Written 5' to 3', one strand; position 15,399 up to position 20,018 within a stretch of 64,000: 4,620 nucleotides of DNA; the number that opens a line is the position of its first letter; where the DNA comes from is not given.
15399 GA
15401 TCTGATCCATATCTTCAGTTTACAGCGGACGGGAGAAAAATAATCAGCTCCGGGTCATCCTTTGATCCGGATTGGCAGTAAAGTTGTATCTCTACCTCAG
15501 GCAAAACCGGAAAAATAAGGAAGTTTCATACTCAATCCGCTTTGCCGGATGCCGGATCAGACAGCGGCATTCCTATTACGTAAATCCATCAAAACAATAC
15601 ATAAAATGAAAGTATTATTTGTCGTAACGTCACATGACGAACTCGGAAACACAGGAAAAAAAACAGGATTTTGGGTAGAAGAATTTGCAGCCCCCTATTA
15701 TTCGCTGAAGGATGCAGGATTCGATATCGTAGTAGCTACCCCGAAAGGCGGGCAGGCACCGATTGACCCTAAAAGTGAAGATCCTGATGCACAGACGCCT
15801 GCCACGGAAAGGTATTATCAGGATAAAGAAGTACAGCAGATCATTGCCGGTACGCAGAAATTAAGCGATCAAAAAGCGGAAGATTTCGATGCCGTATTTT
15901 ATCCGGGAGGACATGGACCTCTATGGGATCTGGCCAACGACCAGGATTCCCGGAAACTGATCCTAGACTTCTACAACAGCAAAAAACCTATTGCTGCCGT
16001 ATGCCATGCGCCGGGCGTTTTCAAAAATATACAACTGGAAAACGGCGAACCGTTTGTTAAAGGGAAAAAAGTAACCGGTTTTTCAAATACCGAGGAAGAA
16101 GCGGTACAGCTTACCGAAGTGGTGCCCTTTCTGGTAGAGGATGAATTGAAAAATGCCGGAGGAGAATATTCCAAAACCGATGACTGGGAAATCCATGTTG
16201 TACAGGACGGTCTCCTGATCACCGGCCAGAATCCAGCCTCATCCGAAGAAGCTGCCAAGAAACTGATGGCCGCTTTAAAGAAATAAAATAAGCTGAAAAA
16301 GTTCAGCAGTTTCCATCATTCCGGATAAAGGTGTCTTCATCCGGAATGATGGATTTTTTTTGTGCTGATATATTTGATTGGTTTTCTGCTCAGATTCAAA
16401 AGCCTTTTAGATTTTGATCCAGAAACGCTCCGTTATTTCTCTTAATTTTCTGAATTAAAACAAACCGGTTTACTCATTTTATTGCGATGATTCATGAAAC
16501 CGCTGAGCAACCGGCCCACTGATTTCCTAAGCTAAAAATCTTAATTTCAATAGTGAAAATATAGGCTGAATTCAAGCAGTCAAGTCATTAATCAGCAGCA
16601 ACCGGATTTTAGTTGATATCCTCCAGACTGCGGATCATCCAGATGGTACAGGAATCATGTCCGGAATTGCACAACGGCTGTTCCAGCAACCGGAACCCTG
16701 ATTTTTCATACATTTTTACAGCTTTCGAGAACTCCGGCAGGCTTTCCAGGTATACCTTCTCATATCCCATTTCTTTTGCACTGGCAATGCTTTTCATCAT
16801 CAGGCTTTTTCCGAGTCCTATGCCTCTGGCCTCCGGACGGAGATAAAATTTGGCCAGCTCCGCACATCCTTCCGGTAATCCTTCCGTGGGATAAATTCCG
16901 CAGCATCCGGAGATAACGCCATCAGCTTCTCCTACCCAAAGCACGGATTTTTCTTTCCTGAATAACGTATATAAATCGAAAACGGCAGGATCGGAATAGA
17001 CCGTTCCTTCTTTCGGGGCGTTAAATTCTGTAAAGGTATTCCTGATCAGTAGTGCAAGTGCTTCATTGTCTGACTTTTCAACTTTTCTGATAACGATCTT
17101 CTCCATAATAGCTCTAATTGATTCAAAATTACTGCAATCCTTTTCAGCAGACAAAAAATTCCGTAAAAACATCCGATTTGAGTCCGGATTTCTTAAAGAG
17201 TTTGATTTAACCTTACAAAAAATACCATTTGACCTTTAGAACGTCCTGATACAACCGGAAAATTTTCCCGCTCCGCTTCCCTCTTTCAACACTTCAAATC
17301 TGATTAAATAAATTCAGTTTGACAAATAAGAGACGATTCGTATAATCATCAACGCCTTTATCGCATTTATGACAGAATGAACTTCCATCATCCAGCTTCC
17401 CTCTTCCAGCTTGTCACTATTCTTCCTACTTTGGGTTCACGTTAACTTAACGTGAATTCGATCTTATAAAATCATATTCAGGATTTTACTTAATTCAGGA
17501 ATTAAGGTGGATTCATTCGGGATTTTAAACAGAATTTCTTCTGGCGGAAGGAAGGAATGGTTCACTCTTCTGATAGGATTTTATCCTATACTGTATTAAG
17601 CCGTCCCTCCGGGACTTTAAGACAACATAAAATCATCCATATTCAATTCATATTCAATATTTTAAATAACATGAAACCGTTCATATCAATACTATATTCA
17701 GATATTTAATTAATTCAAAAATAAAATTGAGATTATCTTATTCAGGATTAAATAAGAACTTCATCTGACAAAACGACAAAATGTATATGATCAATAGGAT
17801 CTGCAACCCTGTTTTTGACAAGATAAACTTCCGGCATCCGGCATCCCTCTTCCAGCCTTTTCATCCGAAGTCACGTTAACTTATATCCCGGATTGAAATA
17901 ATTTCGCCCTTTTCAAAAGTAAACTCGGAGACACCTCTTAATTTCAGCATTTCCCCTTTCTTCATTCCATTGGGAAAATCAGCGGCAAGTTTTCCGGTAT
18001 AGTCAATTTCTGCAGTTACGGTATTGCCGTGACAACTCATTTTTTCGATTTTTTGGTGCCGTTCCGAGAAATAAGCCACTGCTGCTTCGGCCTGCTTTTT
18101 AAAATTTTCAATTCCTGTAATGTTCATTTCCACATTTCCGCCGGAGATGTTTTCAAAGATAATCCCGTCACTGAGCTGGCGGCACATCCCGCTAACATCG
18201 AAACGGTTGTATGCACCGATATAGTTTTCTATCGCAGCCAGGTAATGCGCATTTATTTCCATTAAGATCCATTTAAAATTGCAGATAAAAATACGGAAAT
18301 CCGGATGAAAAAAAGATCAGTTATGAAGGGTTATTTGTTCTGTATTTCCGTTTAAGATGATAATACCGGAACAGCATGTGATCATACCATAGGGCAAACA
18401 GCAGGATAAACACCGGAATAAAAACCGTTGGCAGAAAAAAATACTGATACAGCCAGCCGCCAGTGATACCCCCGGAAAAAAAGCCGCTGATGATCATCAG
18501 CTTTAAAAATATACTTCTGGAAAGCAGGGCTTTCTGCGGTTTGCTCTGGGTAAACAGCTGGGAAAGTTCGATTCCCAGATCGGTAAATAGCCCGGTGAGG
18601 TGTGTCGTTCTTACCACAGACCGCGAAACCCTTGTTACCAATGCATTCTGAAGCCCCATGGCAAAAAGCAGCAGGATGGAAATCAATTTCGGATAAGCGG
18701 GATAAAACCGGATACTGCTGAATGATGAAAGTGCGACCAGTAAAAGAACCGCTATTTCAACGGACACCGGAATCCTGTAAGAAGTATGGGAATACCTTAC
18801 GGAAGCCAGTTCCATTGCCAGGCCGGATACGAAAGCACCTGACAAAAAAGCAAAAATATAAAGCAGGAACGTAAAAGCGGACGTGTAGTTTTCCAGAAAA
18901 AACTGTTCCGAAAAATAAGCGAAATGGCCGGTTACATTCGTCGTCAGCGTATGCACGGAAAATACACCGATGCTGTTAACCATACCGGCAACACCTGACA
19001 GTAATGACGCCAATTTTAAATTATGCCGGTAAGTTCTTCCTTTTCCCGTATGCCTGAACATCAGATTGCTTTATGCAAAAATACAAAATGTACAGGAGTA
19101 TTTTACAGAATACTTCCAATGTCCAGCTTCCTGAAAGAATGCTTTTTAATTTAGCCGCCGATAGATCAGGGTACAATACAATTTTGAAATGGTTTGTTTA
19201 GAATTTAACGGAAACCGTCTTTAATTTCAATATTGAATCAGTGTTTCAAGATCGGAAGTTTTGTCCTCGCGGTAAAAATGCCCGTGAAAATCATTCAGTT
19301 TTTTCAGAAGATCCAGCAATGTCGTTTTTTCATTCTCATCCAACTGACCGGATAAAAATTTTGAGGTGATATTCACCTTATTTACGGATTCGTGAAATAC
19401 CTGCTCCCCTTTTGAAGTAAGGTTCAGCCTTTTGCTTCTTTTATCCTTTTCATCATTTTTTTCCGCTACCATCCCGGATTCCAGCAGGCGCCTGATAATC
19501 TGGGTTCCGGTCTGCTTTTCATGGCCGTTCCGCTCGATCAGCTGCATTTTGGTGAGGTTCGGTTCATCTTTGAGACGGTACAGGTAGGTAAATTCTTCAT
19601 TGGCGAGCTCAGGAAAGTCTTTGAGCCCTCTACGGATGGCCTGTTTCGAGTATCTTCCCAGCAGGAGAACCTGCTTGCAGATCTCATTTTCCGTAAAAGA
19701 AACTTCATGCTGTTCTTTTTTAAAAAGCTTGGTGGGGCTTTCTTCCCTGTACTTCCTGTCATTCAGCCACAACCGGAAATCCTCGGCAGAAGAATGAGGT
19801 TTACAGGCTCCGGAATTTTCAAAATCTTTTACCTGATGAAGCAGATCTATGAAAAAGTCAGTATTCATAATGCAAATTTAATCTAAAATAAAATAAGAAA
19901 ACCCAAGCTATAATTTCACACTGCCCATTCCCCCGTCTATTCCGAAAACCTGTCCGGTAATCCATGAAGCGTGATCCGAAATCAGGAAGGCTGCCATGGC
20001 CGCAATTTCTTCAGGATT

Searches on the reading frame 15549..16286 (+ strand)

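Call 8: search_protein_families(library=pfam, proteins=[window:15549-16286:+], max_evalue=0.01)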
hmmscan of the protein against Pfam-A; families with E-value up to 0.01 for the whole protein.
window:15549-16286:+ (245 aa): 3 families
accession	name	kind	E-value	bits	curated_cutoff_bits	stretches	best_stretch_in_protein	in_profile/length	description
PF01965.30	DJ-1_PfpI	-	6.8e-18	65.5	26.6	1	44-241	14-164/165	DJ-1/PfpI family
PF17124.11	ThiJ_like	-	1.1e-08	35.5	30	1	38-154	3-134/186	ThiJ/PfpI family-like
PF18011.7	Catalase_C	-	0.0069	16.4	24.6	0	105-168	49-120/150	C-terminal domain found in long catalases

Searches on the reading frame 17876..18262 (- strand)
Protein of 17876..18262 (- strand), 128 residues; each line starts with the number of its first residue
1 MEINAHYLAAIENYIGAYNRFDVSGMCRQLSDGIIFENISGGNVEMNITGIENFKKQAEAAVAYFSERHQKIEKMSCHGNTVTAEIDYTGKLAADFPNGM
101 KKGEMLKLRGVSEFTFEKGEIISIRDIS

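Call 103: search_protein_families(library=pfam, proteins=[window:17876-18262:-], max_evalue=0.001)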
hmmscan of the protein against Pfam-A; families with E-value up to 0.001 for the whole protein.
window:17876-18262:- (128 aa): 2 families
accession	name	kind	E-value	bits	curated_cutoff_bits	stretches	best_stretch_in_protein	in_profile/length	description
PF12680.13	SnoaL_2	-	2.9e-12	47.5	27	1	11-123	1-101/102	SnoaL-like domain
PF07366.18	SnoaL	-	2.4e-08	34.3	28.4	1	14-127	7-116/126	SnoaL-like polyketide cyclase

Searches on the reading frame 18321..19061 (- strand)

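Call 103: search_protein_families(library=pfam, proteins=[window:18321-19061:-], max_evalue=0.001)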
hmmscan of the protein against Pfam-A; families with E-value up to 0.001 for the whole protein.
window:18321-19061:- (246 aa): 1 family
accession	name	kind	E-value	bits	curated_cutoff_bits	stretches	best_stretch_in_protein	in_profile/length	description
PF06912.16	DUF1275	-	7.9e-36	124.1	25.4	1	17-224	1-191/193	Protein of unknown function (DUF1275)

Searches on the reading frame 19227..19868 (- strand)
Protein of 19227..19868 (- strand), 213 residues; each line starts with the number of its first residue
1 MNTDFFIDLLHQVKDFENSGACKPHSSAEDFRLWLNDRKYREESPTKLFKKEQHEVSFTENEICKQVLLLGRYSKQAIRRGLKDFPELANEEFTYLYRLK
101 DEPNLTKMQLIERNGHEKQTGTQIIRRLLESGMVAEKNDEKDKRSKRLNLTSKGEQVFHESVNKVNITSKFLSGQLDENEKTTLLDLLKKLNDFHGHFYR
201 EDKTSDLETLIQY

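Call 103: search_protein_families(library=pfam, proteins=[window:19227-19868:-], max_evalue=0.001)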
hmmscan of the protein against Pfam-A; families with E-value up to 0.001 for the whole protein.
window:19227-19868:- (213 aa): 4 families
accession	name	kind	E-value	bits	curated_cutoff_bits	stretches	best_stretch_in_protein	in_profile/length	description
PF12802.13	MarR_2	-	3.4e-09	37.2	27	1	92-145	7-61/61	MarR family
PF01047.28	MarR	-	1.7e-06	28.3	24.6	1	91-145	4-58/59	MarR family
PF13463.12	HTH_27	-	1.2e-05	25.9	22.2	1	105-154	19-68/68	Winged helix DNA-binding domain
PF22194.2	F-93_WHD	-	0.0001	22.7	28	0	123-154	34-62/62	F-93, winged-helix domain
